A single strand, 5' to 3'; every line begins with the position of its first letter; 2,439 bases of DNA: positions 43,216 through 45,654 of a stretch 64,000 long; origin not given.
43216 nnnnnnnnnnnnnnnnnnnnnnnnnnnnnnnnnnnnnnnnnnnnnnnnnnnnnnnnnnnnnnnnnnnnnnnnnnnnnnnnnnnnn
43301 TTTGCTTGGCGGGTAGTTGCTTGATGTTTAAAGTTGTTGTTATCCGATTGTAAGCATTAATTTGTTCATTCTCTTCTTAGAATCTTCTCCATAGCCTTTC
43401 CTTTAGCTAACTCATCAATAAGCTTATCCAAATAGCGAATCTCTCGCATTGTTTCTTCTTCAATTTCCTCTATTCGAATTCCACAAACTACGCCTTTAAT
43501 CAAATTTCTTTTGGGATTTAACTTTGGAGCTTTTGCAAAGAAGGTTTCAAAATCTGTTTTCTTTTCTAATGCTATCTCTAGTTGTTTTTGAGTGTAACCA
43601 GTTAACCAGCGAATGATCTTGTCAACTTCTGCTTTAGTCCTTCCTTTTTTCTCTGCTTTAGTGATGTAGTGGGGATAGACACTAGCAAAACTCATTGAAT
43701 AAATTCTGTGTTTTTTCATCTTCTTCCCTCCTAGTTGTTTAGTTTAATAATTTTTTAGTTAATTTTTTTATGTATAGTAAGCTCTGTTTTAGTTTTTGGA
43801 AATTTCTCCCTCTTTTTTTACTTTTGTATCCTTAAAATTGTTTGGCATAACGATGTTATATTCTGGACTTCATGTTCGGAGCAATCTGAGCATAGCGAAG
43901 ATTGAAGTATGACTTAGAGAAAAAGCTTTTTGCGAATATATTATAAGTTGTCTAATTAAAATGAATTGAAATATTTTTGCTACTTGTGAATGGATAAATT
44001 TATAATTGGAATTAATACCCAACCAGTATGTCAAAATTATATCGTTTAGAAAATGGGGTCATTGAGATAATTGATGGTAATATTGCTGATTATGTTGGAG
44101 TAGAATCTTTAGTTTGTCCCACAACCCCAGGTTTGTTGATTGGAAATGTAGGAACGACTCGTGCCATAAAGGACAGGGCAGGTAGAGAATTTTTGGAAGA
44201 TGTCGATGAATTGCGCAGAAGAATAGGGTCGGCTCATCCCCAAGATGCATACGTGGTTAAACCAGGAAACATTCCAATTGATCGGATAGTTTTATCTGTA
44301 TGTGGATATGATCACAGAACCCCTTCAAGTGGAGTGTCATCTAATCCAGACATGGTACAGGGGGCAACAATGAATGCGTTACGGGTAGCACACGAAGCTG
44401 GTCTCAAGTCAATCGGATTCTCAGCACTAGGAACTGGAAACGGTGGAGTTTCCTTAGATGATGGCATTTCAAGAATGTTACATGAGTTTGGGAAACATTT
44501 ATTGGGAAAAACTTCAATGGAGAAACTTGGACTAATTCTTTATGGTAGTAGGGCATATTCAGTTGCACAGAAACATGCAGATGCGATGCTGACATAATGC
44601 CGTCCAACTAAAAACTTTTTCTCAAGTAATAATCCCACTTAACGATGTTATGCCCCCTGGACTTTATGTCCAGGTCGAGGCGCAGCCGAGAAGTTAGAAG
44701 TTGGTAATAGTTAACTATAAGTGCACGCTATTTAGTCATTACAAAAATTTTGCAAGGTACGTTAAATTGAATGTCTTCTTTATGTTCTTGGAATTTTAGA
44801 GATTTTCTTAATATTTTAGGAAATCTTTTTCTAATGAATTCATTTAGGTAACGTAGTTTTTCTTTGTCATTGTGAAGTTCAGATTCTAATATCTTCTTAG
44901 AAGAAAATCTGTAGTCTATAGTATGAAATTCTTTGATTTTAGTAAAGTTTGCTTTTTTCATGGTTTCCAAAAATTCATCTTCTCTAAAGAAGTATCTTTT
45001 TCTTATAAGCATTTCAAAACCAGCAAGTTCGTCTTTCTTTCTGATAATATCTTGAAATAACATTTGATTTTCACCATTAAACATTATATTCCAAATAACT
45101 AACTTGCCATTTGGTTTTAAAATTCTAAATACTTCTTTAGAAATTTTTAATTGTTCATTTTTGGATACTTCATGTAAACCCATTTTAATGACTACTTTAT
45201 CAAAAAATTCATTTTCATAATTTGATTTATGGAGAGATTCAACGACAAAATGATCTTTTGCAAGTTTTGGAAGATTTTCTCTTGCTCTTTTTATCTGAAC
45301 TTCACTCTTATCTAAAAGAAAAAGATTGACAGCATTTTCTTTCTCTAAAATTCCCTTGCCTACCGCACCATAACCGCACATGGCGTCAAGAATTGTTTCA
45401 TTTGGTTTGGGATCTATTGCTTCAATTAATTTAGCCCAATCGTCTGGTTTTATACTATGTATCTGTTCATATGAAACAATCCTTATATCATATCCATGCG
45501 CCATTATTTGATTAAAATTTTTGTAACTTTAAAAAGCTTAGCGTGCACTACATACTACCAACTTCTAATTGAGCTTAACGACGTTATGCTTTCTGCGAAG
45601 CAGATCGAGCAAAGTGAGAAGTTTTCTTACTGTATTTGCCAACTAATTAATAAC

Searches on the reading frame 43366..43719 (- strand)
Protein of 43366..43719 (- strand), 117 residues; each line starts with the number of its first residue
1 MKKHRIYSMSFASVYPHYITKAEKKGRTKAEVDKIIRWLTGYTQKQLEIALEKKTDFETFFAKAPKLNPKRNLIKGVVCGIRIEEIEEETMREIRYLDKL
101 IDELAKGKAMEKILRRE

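Call 11: search_protein_families(library=pfam, proteins=[window:43366-43719:-], max_evalue=0.1)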
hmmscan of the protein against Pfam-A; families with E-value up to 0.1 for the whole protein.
window:43366-43719:- (117 aa): 2 families
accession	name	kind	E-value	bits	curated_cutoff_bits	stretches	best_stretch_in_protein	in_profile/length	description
PF09966.14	DUF2200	-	1.5e-54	183.3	22.8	1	5-115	1-111/111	Uncharacterized protein conserved in bacteria (DUF2200)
PF20195.4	DUF6558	-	0.042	14.3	24.1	1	23-84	76-135/140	Phage tail protein N-terminal domain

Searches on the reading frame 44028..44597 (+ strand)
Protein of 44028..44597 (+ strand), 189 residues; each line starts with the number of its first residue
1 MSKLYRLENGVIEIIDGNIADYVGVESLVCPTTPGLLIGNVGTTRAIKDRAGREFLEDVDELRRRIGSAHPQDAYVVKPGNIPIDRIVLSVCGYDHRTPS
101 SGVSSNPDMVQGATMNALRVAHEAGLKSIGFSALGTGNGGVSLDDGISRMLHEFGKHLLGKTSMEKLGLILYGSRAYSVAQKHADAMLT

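Call 11: search_protein_families(library=pfam, proteins=[window:44028-44597:+], max_evalue=0.1)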
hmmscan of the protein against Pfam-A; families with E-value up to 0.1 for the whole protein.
window:44028-44597:+ (189 aa): 1 family
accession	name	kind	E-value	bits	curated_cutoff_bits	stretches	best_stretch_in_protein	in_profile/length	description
PF01661.27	Macro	-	4.7e-13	49.6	22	1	40-147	11-115/118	Macro domain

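Call 12: search_protein_families(library=padloc, proteins=[window:44028-44597:+], max_evalue=0.1)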
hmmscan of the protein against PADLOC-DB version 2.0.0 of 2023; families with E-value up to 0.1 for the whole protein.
window:44028-44597:+ (189 aa): 1 family
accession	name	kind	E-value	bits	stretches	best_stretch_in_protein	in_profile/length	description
PDLC04907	PDC-S09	-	0.038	12.1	1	143-186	6-47/114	-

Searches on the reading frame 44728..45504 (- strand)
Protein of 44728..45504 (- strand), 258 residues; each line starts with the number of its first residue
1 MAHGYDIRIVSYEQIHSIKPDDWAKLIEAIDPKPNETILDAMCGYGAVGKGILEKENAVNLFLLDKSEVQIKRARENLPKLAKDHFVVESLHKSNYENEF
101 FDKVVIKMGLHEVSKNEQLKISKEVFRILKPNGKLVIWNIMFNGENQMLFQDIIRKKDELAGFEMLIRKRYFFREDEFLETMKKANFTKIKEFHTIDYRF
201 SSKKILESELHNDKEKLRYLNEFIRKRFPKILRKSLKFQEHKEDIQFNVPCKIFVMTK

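Call 11: search_protein_families(library=pfam, proteins=[window:44728-45504:-], max_evalue=0.1)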
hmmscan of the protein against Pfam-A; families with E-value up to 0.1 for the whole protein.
window:44728-45504:- (258 aa): 12 families
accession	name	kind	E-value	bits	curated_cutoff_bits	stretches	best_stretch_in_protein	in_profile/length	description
PF13649.12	Methyltransf_25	-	2.4e-13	51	27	1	38-133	1-97/97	Methyltransferase domain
PF08241.18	Methyltransf_11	-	2.6e-11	44.4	21.2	1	39-137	1-95/95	Methyltransferase domain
PF13847.12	Methyltransf_31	-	4.4e-11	43.1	27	1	33-159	2-127/145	Methyltransferase domain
PF01209.24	Ubie_methyltran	-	5.1e-09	36.3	20.1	1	22-138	34-152/233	ubiE/COQ5 methyltransferase family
PF05175.20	MTS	-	1.5e-08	34.9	23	1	26-147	23-148/170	Methyltransferase small domain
PF08242.18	Methyltransf_12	-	2.2e-07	32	30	1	39-135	1-98/98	Methyltransferase domain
PF13489.12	Methyltransf_23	-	4e-07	30.3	27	1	22-191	8-163/164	Methyltransferase domain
PF02353.26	CMAS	-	3.4e-05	23.7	27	1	26-153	54-180/273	Mycolic acid cyclopropane synthetase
PF01795.25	Methyltransf_5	-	0.00028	20.9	27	1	25-98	11-79/309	MraW methylase family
PF20922.3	Anamorsin_N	-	0.00035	20.8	27.1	1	88-143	39-93/163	Anamorsin, N-terminal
PF00891.24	Methyltransf_2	-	0.00055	19.8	22.3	1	25-147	53-174/210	O-methyltransferase domain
PF01189.24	Methyltr_RsmB-F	-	0.00076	19.6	27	1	29-107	3-86/199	16S rRNA methyltransferase RsmB/F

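Call 12: search_protein_families(library=padloc, proteins=[window:44728-45504:-], max_evalue=0.1)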
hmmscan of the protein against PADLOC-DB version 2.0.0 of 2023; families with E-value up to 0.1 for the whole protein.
window:44728-45504:- (258 aa): 1 family
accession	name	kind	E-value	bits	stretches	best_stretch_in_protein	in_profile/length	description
PDLC04134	mad2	-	1.5e-13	48.4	1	17-137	274-394/492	mads_2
